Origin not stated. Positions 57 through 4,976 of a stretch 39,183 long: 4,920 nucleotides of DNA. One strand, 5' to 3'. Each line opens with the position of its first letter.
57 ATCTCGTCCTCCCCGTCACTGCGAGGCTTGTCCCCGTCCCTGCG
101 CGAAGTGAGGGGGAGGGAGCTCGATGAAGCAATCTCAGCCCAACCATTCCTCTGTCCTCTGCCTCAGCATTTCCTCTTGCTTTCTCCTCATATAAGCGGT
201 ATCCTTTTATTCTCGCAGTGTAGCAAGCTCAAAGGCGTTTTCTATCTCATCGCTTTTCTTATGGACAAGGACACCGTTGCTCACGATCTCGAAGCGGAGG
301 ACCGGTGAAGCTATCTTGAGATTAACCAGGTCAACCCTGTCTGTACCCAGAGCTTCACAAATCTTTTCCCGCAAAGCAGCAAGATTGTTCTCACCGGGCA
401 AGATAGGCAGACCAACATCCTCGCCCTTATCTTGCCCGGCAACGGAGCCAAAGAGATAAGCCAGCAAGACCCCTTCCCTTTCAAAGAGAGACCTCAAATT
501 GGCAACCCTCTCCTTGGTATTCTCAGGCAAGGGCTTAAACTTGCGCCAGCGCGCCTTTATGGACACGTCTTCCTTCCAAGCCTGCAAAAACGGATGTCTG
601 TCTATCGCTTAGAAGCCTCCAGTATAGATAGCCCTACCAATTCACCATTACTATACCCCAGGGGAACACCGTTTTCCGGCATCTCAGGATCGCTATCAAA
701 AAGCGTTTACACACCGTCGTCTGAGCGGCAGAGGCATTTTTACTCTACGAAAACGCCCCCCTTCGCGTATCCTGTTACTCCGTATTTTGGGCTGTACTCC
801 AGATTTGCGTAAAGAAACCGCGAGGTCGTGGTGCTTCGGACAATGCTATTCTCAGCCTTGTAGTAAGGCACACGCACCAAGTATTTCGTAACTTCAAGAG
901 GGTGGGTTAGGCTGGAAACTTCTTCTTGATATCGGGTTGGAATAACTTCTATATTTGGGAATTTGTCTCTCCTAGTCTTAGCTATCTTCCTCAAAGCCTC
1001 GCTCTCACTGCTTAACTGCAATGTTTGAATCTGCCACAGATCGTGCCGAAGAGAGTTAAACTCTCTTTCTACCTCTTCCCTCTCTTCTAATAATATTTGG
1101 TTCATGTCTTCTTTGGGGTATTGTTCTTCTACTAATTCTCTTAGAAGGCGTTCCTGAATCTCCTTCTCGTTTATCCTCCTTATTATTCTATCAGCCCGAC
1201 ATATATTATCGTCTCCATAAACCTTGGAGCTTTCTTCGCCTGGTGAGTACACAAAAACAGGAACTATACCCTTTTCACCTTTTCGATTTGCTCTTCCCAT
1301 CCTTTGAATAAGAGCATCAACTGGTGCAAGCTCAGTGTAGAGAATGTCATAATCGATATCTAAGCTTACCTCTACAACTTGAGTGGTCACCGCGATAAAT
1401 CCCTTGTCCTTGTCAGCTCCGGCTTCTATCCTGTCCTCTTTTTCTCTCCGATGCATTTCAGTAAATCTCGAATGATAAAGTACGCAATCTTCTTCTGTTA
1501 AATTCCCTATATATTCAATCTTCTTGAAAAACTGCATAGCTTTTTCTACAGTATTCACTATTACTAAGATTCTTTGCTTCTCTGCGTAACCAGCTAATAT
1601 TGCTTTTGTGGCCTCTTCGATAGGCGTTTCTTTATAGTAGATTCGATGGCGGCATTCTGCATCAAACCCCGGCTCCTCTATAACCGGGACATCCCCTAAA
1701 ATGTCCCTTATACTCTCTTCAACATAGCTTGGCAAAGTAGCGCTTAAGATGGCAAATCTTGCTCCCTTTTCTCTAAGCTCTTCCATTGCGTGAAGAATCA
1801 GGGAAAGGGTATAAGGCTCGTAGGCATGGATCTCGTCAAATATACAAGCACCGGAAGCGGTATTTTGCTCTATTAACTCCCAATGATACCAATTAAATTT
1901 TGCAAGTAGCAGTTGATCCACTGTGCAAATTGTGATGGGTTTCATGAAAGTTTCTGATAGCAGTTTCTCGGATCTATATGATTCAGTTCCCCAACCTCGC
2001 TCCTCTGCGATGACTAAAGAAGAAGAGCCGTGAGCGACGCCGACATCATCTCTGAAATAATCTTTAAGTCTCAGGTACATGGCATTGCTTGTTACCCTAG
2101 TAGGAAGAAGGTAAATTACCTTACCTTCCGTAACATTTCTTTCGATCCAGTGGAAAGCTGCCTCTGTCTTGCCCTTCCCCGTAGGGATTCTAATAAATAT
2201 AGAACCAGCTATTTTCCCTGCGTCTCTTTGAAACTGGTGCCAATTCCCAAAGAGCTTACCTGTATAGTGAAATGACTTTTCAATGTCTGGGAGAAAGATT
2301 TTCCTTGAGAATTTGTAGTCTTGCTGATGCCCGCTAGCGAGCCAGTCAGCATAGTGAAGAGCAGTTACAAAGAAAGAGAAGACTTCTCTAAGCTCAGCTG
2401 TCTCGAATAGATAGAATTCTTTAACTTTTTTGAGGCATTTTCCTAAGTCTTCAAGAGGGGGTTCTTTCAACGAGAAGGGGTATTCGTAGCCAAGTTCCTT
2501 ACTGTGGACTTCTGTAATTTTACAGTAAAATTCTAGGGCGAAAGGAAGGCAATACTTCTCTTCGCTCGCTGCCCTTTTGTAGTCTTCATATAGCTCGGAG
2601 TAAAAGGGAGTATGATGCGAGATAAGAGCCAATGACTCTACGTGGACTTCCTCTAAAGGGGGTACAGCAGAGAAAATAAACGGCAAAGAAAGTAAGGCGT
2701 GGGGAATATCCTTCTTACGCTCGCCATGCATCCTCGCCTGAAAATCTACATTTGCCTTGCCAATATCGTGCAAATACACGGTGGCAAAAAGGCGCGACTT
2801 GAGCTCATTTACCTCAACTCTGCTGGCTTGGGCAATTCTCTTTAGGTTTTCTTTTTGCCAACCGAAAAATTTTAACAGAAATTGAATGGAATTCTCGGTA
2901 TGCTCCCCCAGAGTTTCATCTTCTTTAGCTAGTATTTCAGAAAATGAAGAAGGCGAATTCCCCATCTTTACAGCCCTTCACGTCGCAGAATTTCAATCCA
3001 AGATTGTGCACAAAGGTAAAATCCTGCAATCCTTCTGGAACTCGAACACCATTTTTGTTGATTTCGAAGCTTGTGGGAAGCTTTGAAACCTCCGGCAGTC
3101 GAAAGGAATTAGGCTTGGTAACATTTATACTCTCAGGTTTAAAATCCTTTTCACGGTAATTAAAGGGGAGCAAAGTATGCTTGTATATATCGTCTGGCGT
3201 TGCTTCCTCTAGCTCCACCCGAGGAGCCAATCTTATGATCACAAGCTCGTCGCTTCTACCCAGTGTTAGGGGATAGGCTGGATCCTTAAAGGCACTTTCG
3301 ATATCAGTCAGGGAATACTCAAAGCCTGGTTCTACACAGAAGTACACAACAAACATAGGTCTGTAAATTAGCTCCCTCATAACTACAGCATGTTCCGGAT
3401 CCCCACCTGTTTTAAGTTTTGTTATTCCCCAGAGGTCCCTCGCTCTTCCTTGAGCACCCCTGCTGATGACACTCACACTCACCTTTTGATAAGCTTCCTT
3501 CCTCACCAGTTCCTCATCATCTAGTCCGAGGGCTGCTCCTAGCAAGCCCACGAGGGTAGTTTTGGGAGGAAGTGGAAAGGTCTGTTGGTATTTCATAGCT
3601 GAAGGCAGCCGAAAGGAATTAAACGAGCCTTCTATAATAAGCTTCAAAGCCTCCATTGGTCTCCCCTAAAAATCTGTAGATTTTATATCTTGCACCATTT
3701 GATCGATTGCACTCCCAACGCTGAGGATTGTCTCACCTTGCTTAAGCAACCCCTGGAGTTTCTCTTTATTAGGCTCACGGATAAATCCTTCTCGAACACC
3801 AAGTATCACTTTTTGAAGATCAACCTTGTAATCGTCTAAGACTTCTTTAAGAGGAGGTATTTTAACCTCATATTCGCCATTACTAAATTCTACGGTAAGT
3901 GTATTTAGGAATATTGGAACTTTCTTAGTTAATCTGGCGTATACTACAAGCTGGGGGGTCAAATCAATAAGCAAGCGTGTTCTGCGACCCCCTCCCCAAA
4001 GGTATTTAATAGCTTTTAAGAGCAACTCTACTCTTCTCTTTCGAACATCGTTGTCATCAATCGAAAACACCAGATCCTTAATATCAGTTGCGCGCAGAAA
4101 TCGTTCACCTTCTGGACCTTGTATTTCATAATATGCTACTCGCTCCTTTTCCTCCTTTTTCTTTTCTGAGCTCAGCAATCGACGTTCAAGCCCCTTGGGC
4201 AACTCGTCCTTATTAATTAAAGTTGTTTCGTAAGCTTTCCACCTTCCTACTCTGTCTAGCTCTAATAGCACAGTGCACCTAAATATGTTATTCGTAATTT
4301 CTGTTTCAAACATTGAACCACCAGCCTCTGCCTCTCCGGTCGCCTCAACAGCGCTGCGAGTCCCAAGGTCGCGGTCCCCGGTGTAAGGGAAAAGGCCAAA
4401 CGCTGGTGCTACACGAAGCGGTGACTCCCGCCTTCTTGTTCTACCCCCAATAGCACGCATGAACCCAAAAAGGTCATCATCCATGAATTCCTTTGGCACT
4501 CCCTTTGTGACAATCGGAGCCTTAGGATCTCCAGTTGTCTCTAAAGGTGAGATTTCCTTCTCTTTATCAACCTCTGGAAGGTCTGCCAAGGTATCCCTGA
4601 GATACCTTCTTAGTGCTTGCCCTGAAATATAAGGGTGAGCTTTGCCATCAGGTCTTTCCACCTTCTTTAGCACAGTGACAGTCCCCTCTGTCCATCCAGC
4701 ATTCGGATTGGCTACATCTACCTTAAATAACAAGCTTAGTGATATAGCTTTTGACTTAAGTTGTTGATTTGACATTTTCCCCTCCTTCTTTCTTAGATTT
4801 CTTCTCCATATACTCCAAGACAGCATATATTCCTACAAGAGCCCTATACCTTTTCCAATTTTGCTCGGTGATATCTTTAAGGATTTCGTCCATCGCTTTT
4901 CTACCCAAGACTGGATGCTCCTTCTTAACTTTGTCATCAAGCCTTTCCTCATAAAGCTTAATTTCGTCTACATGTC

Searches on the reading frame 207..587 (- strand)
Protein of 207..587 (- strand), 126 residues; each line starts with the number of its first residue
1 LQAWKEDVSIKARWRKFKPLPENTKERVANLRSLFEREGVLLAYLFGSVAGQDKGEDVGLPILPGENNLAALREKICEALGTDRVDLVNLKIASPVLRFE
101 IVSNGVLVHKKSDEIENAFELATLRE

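Call 24: search_protein_families(library=pfam, proteins=[window:207-587:-], max_evalue=0.00001)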
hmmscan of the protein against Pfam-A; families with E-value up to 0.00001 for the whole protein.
window:207-587:- (126 aa): 1 family
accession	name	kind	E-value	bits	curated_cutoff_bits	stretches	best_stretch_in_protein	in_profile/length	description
PF18765.7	Polbeta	-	9e-10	39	26.9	1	32-113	4-92/93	Polymerase beta, Nucleotidyltransferase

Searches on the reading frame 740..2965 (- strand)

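Call 22: search_protein_families(library=pfam, proteins=[window:740-2965:-], max_evalue=0.00001)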
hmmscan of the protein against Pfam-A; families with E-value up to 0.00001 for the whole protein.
window:740-2965:- (741 aa): 4 families
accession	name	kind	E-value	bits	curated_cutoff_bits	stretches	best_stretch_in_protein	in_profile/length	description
PF22590.2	Cas3-like_C_2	-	2.1e-32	112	27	1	463-563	2-105/106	CRISPR-associated nuclease/helicase Cas3, C-terminal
PF00270.35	DEAD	-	2.6e-14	53.7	26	1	255-417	16-166/167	DEAD/DEAH box helicase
PF00271.37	Helicase_C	-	6.5e-08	33.3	23.5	1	459-563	11-110/110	Helicase conserved C-terminal domain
PF18019.7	Cas3_HD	-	1.1e-06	29.3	23.1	1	39-213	36-204/207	Cas3, HD domain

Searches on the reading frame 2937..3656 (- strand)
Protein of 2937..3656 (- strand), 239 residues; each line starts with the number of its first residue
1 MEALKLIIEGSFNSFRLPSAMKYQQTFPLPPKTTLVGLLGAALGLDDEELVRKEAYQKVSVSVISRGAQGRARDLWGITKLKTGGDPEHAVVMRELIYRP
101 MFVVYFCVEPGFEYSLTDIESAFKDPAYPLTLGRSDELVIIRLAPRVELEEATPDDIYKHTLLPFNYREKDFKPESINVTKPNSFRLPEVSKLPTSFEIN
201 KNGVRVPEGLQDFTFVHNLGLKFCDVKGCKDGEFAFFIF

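Call 22: search_protein_families(library=pfam, proteins=[window:2937-3656:-], max_evalue=0.00001)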
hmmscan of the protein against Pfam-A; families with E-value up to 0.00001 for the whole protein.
window:2937-3656:- (239 aa): 1 family
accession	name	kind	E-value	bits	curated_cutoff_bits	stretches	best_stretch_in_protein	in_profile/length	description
PF09704.15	Cas_Cas5d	-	1.6e-15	58.1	23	1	4-160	2-170/217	CRISPR-associated protein (Cas_Cas5)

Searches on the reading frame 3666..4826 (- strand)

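Call 22: search_protein_families(library=pfam, proteins=[window:3666-4826:-], max_evalue=0.00001)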
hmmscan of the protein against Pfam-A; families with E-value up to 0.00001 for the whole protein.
window:3666-4826:- (386 aa): 1 family
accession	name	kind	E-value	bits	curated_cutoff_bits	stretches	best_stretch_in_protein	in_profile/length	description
PF01905.21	DevR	-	8.3e-11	41.9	23.8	1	50-286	27-238/270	CRISPR-associated negative auto-regulator DevR/Csa2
